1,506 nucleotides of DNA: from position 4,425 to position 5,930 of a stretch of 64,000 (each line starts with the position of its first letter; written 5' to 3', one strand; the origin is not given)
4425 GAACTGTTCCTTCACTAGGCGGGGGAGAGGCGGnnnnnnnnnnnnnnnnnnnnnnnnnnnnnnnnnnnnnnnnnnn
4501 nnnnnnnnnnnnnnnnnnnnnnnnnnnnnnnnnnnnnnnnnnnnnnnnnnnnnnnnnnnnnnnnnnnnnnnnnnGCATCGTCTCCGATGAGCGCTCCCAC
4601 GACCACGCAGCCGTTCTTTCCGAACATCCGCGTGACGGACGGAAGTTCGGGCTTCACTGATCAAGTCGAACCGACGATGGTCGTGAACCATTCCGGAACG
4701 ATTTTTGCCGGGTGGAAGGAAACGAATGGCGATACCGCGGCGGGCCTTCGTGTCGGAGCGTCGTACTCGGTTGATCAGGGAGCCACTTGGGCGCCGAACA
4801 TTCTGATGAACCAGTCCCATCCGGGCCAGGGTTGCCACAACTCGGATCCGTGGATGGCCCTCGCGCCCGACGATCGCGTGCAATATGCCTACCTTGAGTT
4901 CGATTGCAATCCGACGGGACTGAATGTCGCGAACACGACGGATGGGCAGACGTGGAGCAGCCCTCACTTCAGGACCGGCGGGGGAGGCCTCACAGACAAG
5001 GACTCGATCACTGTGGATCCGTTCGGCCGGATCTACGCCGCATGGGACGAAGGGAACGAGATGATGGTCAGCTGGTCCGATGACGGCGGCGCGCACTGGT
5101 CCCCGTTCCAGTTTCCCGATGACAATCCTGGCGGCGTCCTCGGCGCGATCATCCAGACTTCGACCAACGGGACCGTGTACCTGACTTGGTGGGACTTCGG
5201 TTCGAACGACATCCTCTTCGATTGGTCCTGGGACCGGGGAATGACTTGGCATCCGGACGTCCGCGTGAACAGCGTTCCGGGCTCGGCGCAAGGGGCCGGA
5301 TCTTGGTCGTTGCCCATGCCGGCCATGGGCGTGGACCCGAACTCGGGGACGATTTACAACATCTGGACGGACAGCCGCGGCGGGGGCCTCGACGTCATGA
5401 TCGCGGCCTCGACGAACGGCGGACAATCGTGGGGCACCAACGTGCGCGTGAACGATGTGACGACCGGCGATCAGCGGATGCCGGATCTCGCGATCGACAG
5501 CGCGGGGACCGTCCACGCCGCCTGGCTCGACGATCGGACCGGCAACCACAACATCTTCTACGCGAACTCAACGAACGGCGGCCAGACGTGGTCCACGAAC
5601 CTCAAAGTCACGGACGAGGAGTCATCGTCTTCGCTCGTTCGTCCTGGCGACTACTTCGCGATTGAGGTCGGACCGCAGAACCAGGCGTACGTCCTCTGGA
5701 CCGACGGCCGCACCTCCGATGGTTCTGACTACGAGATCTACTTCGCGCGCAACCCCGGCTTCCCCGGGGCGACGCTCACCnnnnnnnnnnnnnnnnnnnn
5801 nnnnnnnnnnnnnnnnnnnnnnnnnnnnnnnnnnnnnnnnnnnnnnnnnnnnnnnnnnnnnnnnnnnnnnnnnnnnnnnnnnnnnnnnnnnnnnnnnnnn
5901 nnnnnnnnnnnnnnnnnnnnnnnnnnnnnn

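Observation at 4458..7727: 1089-aa surface glycoprotein combining a sialidase-like Asp-box propeller with about 8 InlB-B-like repeats and a C-terminal archaeal anchor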

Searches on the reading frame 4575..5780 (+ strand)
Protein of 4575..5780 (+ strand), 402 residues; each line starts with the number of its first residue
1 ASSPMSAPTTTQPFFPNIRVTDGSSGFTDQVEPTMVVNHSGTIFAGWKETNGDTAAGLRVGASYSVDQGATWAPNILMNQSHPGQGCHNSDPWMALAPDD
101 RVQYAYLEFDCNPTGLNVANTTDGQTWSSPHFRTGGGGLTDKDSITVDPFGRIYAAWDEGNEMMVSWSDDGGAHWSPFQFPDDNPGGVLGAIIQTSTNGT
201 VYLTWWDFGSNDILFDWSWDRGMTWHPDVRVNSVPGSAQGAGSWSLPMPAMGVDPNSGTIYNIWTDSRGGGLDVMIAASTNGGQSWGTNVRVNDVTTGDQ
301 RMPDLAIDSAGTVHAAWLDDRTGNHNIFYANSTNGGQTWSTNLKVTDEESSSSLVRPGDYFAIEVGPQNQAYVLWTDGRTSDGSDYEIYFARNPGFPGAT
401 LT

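Call 14: search_protein_families(library=pfam, proteins=[window:4587-5777:+], max_evalue=1)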
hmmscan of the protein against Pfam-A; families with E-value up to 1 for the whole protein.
window:4587-5777:+ (397 aa): 8 families
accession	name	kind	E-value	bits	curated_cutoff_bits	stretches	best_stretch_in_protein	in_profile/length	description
PF13088.12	BNR_2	-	5.4e-11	42.8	31.4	2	119-310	90-276/277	BNR repeat-like domain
PF02012.26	BNR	-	2.3e-05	24.1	27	0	60-69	2-11/12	BNR/Asp-box repeat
PF21471.3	Reelin_subrepeat-B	-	4.4e-05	23.7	27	0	154-176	55-77/127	Reelin subrepeat B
PF07938.18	Fungal_lectin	-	0.0093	15.9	25.3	1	154-242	170-260/299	Fungal fucose-specific lectin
PF15902.12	Sortilin-Vps10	-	0.044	13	33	0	272-385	3-100/446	Sortilin, neurotensin receptor 3,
PF15892.11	BNR_4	-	0.084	12.7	27.3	1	254-338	105-196/272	BNR repeat-containing family member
PF22701.2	Mala_s_1-like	-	0.093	12.9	27.5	1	285-369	31-103/195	Mal s 1 allergenic protein-like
PF23044.1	SH3-C_UBE2O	-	0.11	12.8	21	0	184-203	26-45/68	UBE2O, ubiquitin binding SH3-C domain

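Call 25: search_solved_structures(query=A1, max_evalue=1, show_alignments=3)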
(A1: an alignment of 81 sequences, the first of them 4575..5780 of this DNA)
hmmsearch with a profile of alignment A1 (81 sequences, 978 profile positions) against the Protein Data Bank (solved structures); distinct sequences matched with E-value up to 1: 69 (the best 60 are shown).
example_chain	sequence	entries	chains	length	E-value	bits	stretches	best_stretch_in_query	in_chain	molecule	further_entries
6mnj_A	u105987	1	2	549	2.8e-11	45.6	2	264-344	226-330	Hz136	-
4j9t_A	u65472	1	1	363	7.8e-10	40.8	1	243-364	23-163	designed unnatural amino acid dependent metalloprotein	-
4fj6_A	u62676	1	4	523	1.1e-09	40.3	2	264-346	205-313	glycoside hydrolase family 33, candidate sialidase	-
8t26_A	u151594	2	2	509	9e-09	37.3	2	298-394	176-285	Sialidase, putative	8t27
8feb_A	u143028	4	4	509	9.3e-09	37.2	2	298-394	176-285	Sialidase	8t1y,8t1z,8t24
4x6k_A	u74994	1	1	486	1.7e-08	36.4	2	153-289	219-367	Anhydrosialidase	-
4x47_A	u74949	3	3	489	1.7e-08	36.3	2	153-289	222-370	Anhydrosialidase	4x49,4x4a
1eur_A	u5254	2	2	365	1.8e-08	36.3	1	245-364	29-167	SIALIDASE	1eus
4bbw_A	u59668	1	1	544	2e-08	36.1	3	112-234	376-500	SIALIDASE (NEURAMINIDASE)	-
6myv_A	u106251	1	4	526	2.2e-08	36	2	261-346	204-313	Sialidase26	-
8gn6_C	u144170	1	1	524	2.7e-08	35.7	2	298-394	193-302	Sialidase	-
4q6k_A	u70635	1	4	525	2.7e-08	35.7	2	250-348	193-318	BNR/Asp-box repeat protein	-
8gn6_A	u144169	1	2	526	2.8e-08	35.7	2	298-394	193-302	Sialidase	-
6mrv_B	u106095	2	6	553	2.9e-08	35.6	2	262-346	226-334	Sialidase26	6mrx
4xma_A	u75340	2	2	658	4.6e-08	34.9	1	166-289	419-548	Sialidase B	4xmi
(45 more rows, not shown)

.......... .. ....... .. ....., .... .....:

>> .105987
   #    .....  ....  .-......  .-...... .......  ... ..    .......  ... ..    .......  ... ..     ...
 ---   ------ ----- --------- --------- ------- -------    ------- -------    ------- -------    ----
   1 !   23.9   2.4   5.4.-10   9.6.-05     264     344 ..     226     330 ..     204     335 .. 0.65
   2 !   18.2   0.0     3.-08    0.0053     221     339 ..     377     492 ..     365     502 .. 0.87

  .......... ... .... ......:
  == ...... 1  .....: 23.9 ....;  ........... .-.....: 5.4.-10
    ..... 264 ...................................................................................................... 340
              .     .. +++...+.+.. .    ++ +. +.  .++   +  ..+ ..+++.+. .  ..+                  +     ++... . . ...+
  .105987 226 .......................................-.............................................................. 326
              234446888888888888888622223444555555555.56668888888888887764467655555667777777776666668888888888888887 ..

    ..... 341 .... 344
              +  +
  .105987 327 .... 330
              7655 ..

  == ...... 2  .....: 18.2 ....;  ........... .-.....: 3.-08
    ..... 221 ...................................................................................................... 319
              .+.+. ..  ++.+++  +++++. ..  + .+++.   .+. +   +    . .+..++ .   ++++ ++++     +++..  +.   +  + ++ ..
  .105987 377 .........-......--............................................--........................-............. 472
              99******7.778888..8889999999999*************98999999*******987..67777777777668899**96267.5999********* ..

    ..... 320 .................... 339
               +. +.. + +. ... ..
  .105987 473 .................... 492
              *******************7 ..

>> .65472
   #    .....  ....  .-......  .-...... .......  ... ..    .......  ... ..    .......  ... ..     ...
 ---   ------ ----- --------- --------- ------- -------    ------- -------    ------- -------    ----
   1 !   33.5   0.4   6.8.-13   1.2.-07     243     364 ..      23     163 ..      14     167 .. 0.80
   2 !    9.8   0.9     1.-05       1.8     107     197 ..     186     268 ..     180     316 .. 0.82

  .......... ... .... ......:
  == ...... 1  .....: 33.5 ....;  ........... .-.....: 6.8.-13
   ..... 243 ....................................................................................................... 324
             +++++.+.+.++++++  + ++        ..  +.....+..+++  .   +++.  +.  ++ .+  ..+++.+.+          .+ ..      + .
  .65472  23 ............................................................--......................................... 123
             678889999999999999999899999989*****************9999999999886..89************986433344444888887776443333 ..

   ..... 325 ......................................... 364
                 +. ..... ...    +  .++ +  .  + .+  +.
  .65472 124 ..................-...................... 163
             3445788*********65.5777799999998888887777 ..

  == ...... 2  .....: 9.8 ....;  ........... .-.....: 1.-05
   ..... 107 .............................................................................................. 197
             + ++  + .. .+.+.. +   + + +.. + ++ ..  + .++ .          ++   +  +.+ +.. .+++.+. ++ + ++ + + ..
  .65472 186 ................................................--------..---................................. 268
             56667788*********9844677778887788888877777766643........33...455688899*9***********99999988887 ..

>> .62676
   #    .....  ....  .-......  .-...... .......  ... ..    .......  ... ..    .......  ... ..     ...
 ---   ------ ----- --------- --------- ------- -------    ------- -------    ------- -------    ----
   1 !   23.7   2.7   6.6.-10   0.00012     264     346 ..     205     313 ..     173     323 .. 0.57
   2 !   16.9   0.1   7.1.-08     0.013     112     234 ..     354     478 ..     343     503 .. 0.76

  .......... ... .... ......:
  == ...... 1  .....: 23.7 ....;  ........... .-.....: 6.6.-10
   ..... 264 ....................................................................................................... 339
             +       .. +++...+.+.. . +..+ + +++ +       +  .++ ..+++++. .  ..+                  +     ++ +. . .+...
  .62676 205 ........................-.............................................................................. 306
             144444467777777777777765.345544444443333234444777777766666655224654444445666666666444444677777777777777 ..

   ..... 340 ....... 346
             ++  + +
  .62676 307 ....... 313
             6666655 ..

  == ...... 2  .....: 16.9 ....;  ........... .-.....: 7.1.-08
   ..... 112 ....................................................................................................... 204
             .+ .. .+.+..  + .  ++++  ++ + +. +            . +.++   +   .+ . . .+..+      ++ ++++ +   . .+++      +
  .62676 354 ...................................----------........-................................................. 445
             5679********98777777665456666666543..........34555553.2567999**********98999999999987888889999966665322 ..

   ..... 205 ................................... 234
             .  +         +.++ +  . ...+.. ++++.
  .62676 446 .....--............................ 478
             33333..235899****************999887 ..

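Call 26: predict_structure(alignment_id=A1)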
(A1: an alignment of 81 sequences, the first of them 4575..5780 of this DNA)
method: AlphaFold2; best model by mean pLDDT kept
length: 402 residues; sequences in the alignment: 81
mean_pLDDT: 92.4   pTM: 0.92
mean pLDDT of the five models: 92.4, 92.3, 91.7, 91.6, 91.3
residues with pLDDT >= 90: 328; 70-90: 52; 50-70: 19; < 50: 3
segments of 3 or more residues with pLDDT < 50: 1-3
pLDDT, mean of each block of 10 residues (from residue 1): 55 90 91 96 97 91 97 95 94 97 97 95 97 90 94 95 96 96 92 97 97 98 98 96 87 98 95 96 98 90 96 96 94 96 94 81 94 92 81 75 59
secondary structure, 60 per line:
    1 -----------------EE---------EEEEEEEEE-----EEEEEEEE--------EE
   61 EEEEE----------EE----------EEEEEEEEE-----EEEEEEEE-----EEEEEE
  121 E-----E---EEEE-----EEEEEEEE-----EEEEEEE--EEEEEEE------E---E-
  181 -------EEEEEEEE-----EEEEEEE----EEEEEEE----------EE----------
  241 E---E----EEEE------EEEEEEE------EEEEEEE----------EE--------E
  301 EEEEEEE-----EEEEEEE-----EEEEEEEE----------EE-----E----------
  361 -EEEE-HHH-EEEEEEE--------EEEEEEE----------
elements in order: E29-37 E43-50 E59-65 E88-96 E102-109 E115-121 E131-134 E140-147 E153-159 E162-168 E188-195 E201-207 E212-218 E250-253 E260-266 E273-279 E300-307 E313-319 E325-332 E362-365 E371-377 E386-392

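Call 29: fold_search(model_id=the predicted structure, library=pdb)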
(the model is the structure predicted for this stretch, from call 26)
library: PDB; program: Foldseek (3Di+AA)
matches with E <= 10: 1136; with E <= 0.001: 563
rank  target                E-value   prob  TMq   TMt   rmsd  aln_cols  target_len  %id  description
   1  2ya7_A                9.5e-14  1.00  0.49  0.43  12.5       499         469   16  Crystal structure of Streptococcus pneumoniae NanA (TIGR4) in complex with Zanamivir (released 2011-04-27)
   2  3h71_B                1.5e-13  1.00  0.50  0.44  12.2       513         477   16  Crystal structure of Streptococcus pneumoniae D39 neuraminidase A precursor (NanA) (released 2009-05-12)
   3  2w20_B                3.0e-13  1.00  0.51  0.45  12.3       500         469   16  Structure of the catalytic domain of the native NanA sialidase from Streptococcus pneumoniae (released 2008-12-23)
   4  7a54_A                5.3e-13  1.00  0.49  0.43  12.2       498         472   16  Two copies of the catalytic domain of NanA sialidase from Streptococcus pneumoniae juxtaposed in the P212121 space gro (released 2020-11-18)
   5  2ya7_B                5.3e-13  1.00  0.48  0.43  12.7       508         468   16  Crystal structure of Streptococcus pneumoniae NanA (TIGR4) in complex with Zanamivir (released 2011-04-27)
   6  2w20_A                8.2e-13  1.00  0.47  0.42  12.8       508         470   16  Structure of the catalytic domain of the native NanA sialidase from Streptococcus pneumoniae (released 2008-12-23)
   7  3h71_A                9.5e-13  1.00  0.50  0.44  12.7       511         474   15  Crystal structure of Streptococcus pneumoniae D39 neuraminidase A precursor (NanA) (released 2009-05-12)
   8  2ya4_A                1.6e-12  1.00  0.48  0.42  12.5       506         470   16  Crystal structure of Streptococcus pneumoniae NanA (TIGR4) (released 2011-04-27)
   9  7lbu                  2.1e-12  1.00  0.56  0.59   5.9       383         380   17  Crystal structure of the Propionibacterium acnes surface sialidase (released 2021-12-08)
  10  2ya4_B                2.1e-12  1.00  0.48  0.42  12.6       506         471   16  Crystal structure of Streptococcus pneumoniae NanA (TIGR4) (released 2011-04-27)
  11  6qzh                  3.1e-12  1.00  0.50  0.30  11.9       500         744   16  Structure of the human CC Chemokine Receptor 7 in complex with the intracellular allosteric antagonist Cmp2105 and the i (released 2019-09-04)
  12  1wcq_A                4.2e-12  1.00  0.53  0.38  16.6       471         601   15  Mutagenesis of the Nucleophilic Tyrosine in a Bacterial Sialidase to Phenylalanine. (released 2005-10-12)
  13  1wcq_C                4.8e-12  1.00  0.54  0.38  16.8       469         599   15  Mutagenesis of the Nucleophilic Tyrosine in a Bacterial Sialidase to Phenylalanine. (released 2005-10-12)
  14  2vvz_A                6.4e-12  1.00  0.50  0.44  12.1       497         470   15  Structure of the catalytic domain of Streptococcus pneumoniae sialidase NanA (released 2008-06-24)
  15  1eur                  6.7e-12  1.00  0.54  0.60   5.4       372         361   17  SIALIDASE (released 1997-01-11)
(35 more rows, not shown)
